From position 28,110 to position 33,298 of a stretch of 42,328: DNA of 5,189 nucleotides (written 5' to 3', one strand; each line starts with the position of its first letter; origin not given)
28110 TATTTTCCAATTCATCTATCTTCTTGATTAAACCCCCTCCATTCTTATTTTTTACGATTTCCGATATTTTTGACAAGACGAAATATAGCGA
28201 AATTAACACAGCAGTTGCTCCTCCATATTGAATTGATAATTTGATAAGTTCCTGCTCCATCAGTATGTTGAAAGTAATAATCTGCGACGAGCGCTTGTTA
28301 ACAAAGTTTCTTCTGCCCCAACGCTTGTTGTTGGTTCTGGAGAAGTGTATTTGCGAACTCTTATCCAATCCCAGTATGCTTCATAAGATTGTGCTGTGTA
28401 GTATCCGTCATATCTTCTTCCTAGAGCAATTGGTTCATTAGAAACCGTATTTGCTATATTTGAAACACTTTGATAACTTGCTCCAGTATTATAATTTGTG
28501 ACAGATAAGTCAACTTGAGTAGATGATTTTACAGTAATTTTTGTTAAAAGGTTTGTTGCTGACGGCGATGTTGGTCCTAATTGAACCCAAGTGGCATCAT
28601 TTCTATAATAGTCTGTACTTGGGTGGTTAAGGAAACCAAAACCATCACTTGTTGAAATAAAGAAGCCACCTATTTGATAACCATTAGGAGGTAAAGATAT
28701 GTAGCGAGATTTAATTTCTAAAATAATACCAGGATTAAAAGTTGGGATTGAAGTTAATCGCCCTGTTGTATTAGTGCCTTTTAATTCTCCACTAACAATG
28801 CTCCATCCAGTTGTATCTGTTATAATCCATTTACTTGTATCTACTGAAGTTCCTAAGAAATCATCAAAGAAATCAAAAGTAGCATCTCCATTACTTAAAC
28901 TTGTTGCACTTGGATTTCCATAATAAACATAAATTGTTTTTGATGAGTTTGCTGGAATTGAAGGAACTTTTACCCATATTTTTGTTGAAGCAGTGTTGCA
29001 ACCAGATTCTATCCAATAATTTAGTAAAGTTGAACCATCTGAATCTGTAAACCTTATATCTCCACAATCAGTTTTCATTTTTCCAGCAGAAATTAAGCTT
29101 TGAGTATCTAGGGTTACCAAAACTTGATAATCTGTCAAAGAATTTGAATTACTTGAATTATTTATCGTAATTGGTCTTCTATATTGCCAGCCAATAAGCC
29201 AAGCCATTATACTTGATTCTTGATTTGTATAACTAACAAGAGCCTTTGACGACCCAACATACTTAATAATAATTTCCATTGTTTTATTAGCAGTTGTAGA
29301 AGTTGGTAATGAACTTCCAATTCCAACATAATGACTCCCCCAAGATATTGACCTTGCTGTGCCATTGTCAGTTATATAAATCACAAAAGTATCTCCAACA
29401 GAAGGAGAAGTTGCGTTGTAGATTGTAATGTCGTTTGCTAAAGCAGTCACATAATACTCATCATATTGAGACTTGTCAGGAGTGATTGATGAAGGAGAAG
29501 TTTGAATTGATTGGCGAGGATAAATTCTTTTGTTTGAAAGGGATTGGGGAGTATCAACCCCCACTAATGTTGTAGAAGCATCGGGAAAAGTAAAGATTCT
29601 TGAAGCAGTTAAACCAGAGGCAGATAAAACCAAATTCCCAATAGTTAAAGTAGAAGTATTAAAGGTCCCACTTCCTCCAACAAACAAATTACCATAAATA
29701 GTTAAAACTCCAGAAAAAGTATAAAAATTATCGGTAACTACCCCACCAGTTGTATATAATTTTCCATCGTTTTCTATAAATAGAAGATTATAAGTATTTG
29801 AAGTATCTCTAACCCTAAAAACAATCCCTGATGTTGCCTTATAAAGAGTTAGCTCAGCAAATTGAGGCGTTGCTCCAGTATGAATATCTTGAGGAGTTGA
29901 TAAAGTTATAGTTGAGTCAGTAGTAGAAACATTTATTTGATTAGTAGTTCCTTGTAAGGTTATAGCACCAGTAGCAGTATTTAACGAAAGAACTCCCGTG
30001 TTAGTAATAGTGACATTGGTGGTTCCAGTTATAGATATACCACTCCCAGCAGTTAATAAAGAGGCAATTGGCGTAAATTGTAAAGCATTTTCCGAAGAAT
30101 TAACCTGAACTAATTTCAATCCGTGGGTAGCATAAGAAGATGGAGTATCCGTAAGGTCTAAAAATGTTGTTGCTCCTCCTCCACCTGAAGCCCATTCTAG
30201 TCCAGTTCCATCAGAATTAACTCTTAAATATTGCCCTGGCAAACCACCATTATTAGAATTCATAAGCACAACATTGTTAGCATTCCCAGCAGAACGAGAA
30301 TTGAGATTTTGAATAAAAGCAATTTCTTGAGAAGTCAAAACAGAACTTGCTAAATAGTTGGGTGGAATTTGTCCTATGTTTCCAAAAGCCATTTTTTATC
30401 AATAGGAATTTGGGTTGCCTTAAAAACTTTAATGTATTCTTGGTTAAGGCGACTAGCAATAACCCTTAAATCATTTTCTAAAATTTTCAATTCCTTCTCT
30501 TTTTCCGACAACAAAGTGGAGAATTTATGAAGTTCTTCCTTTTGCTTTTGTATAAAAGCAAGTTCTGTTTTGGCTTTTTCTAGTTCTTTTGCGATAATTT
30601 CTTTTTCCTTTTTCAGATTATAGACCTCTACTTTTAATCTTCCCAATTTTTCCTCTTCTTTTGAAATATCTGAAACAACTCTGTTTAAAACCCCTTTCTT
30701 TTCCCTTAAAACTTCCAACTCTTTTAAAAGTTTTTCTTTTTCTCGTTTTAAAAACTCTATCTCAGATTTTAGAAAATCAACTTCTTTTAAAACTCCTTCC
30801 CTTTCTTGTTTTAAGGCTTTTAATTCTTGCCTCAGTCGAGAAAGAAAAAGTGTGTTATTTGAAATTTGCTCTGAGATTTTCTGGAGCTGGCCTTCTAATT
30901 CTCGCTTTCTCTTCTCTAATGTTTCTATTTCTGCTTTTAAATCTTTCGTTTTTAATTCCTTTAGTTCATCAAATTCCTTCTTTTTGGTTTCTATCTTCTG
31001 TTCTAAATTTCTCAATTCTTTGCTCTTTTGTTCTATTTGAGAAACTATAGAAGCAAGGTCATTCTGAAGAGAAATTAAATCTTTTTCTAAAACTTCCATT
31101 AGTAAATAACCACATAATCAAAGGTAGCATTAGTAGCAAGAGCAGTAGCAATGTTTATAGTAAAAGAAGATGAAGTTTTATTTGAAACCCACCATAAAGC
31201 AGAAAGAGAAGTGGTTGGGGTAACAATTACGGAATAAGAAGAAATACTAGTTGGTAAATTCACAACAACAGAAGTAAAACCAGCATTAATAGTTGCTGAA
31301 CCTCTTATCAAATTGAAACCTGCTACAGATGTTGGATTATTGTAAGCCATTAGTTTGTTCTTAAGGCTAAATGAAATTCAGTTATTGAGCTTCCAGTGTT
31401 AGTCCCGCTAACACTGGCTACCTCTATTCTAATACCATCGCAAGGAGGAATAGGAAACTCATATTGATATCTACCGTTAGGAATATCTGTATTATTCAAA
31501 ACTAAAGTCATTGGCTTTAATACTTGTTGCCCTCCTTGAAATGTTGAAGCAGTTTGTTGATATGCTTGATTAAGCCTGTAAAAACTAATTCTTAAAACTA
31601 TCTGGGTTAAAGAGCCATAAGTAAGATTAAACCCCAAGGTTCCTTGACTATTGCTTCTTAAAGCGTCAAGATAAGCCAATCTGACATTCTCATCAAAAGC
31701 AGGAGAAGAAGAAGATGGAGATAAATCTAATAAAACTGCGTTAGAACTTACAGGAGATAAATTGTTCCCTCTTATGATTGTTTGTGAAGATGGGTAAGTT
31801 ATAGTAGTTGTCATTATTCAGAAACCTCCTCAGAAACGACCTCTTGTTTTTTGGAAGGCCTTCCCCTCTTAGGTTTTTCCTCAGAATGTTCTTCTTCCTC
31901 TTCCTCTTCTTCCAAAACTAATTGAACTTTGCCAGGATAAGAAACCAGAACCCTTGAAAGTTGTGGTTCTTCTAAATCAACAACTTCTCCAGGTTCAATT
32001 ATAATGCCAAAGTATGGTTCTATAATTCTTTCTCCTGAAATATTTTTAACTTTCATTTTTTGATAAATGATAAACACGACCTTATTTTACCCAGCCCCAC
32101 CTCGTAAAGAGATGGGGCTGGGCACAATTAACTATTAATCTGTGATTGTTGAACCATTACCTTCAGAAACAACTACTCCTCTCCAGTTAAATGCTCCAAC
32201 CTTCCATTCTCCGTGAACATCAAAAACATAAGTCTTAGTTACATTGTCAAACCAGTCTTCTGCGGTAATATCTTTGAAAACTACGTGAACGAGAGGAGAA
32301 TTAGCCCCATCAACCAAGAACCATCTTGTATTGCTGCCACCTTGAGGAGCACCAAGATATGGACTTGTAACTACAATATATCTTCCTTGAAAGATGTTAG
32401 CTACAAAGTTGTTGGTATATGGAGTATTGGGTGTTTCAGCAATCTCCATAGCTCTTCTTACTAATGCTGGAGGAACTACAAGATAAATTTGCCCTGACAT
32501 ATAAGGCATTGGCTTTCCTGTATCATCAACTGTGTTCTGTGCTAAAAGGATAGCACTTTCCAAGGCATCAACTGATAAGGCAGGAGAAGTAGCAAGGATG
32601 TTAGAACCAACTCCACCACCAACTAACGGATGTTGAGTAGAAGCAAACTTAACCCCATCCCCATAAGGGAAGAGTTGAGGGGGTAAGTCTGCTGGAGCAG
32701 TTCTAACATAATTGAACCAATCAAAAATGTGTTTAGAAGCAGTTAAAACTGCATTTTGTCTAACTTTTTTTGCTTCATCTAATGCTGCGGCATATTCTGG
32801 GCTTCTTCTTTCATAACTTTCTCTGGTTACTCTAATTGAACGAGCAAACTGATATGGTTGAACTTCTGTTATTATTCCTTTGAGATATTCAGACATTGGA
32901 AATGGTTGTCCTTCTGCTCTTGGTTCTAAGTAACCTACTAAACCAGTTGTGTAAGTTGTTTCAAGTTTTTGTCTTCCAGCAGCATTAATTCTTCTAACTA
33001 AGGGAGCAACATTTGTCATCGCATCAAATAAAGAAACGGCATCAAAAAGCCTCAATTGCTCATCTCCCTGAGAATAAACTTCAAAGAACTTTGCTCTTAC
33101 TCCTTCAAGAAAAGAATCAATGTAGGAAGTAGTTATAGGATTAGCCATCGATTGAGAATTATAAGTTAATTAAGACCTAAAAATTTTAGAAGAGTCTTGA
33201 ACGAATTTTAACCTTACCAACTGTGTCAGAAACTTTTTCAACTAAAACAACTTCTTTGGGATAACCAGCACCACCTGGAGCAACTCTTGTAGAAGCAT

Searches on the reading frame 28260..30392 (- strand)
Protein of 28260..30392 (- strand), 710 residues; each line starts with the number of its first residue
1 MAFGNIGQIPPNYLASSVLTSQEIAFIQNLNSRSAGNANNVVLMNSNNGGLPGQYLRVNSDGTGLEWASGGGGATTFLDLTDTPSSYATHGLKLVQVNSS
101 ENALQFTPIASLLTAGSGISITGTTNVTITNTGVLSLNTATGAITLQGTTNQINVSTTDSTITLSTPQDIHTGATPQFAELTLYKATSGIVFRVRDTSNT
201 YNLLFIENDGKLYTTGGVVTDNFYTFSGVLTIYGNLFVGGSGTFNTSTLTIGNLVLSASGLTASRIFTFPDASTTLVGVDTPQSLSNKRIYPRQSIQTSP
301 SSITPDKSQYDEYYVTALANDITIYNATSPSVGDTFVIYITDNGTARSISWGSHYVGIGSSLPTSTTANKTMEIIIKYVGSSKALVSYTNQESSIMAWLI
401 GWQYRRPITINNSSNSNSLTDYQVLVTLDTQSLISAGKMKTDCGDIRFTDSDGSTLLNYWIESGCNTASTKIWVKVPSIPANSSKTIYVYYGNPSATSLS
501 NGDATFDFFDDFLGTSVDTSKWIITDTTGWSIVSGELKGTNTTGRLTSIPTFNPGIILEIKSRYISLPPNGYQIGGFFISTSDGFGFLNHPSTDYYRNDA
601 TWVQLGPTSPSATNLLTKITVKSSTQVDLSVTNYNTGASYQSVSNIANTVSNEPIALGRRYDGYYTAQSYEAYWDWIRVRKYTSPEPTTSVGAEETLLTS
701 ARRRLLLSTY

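Call 63: search_protein_families(library=phrogs, proteins=[window:28260-30392:-], max_evalue=0.001)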
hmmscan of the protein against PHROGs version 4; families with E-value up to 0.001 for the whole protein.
window:28260-30392:- (710 aa): 3 families
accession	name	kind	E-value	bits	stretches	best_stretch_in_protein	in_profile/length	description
phrog_11660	-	tail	4e-14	52.3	1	49-148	287-380/1412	tail protein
phrog_3030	-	unknown function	1.3e-09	38.7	1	283-374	157-252/272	-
phrog_692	-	head and packaging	0.00012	22.3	1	255-290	271-306/440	virion structural protein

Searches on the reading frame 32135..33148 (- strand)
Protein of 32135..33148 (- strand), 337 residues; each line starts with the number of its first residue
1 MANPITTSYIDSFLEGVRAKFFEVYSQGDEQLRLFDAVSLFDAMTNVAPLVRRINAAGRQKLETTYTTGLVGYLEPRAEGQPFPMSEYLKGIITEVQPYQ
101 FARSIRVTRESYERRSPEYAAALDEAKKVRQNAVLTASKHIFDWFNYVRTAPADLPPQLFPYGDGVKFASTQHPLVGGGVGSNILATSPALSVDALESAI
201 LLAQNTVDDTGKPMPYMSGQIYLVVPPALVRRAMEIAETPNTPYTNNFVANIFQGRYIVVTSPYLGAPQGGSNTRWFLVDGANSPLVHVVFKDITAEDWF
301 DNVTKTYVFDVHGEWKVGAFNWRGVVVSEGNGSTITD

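Call 63: search_protein_families(library=phrogs, proteins=[window:32135-33148:-], max_evalue=0.001)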
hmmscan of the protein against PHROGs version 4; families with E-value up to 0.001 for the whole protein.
window:32135-33148:- (337 aa): 2 families
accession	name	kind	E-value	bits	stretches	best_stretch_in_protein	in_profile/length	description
phrog_133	-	head and packaging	0.00055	19.7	1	182-329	518-666/668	head maturation protease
phrog_4523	-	head and packaging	0.00062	19.6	1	183-279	497-587/644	major head and protease protein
